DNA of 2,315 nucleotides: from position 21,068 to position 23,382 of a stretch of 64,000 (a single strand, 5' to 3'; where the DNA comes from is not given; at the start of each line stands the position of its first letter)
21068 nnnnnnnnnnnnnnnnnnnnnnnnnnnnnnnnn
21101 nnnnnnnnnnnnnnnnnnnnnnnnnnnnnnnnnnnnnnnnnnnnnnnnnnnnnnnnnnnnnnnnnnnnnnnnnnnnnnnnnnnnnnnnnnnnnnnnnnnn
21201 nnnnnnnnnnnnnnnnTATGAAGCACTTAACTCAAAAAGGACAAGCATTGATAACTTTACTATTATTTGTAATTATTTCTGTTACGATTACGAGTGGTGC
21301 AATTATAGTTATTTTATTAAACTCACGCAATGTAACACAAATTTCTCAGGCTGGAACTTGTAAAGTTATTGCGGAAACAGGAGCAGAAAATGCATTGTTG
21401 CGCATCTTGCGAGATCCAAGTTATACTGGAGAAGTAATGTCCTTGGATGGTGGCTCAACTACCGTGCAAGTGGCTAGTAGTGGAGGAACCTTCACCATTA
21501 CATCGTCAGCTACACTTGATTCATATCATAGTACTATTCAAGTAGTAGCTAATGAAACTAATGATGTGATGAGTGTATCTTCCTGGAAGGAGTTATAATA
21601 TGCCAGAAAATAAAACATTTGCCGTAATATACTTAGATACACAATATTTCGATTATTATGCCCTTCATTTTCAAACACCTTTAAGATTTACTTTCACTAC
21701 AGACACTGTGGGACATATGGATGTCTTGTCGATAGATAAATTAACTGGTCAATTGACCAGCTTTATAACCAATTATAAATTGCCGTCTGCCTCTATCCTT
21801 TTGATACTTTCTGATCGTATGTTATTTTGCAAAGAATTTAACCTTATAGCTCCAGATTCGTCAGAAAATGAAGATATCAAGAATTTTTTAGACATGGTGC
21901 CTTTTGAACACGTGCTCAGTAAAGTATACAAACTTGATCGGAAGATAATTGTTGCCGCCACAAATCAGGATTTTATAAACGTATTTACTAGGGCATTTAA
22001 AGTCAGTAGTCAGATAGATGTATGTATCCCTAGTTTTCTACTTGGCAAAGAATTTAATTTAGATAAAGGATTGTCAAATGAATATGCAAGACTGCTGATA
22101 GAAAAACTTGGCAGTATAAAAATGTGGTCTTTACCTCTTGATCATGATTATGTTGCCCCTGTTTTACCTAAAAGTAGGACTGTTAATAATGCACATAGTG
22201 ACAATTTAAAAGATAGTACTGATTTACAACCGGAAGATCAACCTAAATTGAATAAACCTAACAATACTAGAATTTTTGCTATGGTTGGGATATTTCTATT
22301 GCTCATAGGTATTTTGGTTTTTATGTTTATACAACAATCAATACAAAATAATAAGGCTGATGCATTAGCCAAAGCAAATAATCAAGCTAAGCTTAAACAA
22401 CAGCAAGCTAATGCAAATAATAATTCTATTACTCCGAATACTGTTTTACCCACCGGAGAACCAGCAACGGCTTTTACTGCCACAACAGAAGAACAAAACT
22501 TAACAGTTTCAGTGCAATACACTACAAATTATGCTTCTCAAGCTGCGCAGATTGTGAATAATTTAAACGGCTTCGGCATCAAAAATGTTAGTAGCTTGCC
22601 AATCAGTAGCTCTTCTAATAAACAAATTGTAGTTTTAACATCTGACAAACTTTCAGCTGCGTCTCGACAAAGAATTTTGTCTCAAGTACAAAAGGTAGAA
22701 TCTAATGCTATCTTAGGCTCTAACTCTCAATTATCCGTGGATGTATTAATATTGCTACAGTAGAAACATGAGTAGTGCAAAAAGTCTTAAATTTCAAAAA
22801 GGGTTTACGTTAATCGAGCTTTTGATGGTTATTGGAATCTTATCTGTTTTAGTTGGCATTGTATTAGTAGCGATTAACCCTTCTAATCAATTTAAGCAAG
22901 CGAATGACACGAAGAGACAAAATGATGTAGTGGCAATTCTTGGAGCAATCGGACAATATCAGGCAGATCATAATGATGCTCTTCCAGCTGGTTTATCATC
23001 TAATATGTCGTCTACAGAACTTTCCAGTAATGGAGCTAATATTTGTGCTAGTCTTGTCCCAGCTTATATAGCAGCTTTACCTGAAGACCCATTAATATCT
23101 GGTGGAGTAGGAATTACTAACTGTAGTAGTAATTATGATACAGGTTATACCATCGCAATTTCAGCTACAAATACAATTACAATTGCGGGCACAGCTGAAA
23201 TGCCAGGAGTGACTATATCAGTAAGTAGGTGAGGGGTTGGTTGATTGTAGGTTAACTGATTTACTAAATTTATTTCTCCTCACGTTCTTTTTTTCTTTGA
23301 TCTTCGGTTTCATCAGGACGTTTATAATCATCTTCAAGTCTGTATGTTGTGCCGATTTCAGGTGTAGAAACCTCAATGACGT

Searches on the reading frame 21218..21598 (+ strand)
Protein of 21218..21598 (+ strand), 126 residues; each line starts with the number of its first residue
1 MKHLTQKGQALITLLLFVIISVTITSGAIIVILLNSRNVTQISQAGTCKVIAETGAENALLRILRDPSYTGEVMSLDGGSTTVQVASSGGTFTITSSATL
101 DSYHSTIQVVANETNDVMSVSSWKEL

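Call 5: search_protein_families(library=pfam, proteins=[window:21218-21598:+], max_evalue=0.1)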
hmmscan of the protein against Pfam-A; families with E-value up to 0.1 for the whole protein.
window:21218-21598:+ (126 aa): 0 families

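Call 6: search_protein_families(library=ncbifam, proteins=[window:21218-21598:+], max_evalue=0.1)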
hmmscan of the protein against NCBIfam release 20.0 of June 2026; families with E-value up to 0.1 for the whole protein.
window:21218-21598:+ (126 aa): 1 family
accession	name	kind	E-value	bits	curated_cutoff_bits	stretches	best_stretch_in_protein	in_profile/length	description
NF037980.1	T2SS_GspK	equivalog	0.0012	18.4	130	1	6-79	1-75/307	type II secretion system minor pseudopilin GspK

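Call 82: search_protein_families(library=phrogs, proteins=[window:21218-21595:+], max_evalue=0.01)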
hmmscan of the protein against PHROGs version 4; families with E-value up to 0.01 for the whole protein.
window:21218-21595:+ (126 aa): 0 families

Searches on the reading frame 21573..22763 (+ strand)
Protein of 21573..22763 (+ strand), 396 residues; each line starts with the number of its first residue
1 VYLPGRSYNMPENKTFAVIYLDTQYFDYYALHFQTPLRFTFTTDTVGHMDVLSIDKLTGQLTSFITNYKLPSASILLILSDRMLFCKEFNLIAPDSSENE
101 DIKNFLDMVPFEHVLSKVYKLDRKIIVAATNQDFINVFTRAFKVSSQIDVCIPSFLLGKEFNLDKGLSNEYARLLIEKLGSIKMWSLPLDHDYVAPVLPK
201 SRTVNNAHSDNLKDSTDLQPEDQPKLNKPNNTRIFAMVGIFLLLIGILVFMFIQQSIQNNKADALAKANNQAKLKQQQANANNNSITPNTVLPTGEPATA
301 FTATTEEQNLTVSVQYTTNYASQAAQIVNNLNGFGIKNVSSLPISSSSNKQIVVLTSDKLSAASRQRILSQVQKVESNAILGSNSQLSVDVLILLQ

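Call 5: search_protein_families(library=pfam, proteins=[window:21573-22763:+], max_evalue=0.1)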
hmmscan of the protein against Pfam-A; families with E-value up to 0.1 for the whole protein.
window:21573-22763:+ (396 aa): 2 families
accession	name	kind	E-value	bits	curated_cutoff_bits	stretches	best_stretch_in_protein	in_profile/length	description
PF14030.11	DUF4245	-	0.03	14.7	30.1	1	241-320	14-89/165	Protein of unknown function (DUF4245)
PF11027.13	DUF2615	-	0.081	13.4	23.4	0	223-277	43-94/104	Protein of unknown function (DUF2615)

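Call 6: search_protein_families(library=ncbifam, proteins=[window:21573-22763:+], max_evalue=0.1)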
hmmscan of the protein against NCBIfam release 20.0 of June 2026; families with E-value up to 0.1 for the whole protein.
window:21573-22763:+ (396 aa): 6 families
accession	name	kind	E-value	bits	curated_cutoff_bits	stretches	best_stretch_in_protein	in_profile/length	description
NF042931.1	SAG1386_EF1546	equivalog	0.00095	19.3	80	1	221-320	18-115/158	SAG1386/EF1546 family surface-associated protein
TIGR00886.1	2A0108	subfamily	0.0098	15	311.7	1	227-322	162-240/368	NarK family nitrate/nitrite MFS transporter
NF002899.0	PRK03449.1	equivalog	0.025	13.7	276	1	234-318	242-327/359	membrane protein insertase YidC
NF006283.1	PRK08455.1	equivalog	0.026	14.1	187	1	226-284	12-74/182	flagellar basal body-associated protein FliL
NF033761.1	gliding_GltJ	equivalog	0.036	13.1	450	1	206-320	345-461/671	adventurous gliding motility protein GltJ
NF038246.1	bile_salt_MFS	equivalog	0.056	12.3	400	0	225-284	154-216/408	conjugated bile salt MFS transporter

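Call 69: search_solved_structures(query=window:21573-22760:+, max_evalue=1)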
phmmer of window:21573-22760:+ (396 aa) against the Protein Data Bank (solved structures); distinct sequences matched with E-value up to 1: 0.

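Call 82: search_protein_families(library=phrogs, proteins=[window:21573-22760:+], max_evalue=0.01)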
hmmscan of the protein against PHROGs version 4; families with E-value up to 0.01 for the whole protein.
window:21573-22760:+ (396 aa): 1 family
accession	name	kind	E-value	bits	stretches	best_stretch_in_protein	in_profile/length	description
phrog_89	-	lysis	0.0015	19.5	1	236-287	3-53/143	Rz-like spanin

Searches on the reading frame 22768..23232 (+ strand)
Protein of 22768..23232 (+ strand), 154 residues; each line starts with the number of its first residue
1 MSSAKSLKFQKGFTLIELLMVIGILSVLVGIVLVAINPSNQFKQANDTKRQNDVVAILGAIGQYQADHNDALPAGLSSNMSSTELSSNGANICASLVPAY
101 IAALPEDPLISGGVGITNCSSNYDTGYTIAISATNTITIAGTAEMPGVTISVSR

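Call 5: search_protein_families(library=pfam, proteins=[window:22768-23232:+], max_evalue=0.1)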
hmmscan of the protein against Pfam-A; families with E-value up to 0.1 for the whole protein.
window:22768-23232:+ (154 aa): 3 families
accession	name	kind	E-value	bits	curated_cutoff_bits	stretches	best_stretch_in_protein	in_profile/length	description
PF07963.17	N_methyl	-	2.9e-07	30.2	21.2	1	9-33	3-27/27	Prokaryotic N-terminal methylation motif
PF03579.19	SHP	-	0.0036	17.3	27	1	8-38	13-43/65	Small hydrophobic protein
PF14221.11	DUF4330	-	0.075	13.6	27.6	0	13-54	14-55/167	Domain of unknown function (DUF4330)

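Call 6: search_protein_families(library=ncbifam, proteins=[window:22768-23232:+], max_evalue=0.1)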
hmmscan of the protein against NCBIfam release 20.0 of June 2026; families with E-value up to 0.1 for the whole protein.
window:22768-23232:+ (154 aa): 15 families
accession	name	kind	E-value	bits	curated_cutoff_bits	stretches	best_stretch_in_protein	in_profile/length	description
TIGR01710.1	typeII_sec_gspG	equivalog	2.3e-07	30.9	88.85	1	11-108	1-94/134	type II secretion system major pseudopilin GspG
TIGR02532.1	IV_pilin_GFxxxE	domain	2.3e-07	30.4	16.3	1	10-33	1-24/24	prepilin-type N-terminal cleavage/methylation domain-containing protein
TIGR01708.2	typeII_sec_gspH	equivalog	2.4e-06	27.6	80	1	10-46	1-37/169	type II secretion system minor pseudopilin GspH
NF041013.1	T4P_ComGE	equivalog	3.3e-06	27.1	49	1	10-49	3-42/83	competence type IV pilus minor pilin ComGE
NF040999.1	pilin_ComGC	equivalog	7.6e-06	26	75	1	10-70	1-59/84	competence type IV pilus major pilin ComGC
NF007862.0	PRK10574.1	equivalog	0.00015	21.9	138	1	9-35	3-29/145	prepilin peptidase-dependent pilin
NF040982.1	ComGD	equivalog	0.00044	20.7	70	1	10-41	1-33/139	competence type IV pilus minor pilin ComGD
TIGR02596.1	TIGR02596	subfamily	0.00045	20.3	70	1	13-41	1-29/196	Verru_Chthon cassette protein D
NF007800.0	PRK10506.1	equivalog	0.0015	18.3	158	1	5-34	3-32/163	prepilin peptidase-dependent protein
NF041002.1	pilin_ComGF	equivalog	0.004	17.4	80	1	10-52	1-43/139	competence type IV pilus minor pilin ComGF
TIGR02599.1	TIGR02599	subfamily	0.019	14.2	256.5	1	12-45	1-35/361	Verru_Chthon cassette protein C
TIGR01707.1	gspI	equivalog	0.021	15.3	44.35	1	12-79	1-64/101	type II secretion system minor pseudopilin GspI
NF038303.1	EPS_HpsB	equivalog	0.041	13.9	150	1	10-39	2-27/211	hormogonium polysaccharide secretion pseudopilin HpsB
NF041775.1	typeIV_PilA_Myxo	equivalog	0.054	13.5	400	1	10-34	10-34/214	type IV pilin protein PilA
TIGR03745.1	conj_TIGR03745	hypoth_equivalog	0.067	13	52.5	0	16-62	41-87/105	TIGR03745 family integrating conjugative element membrane protein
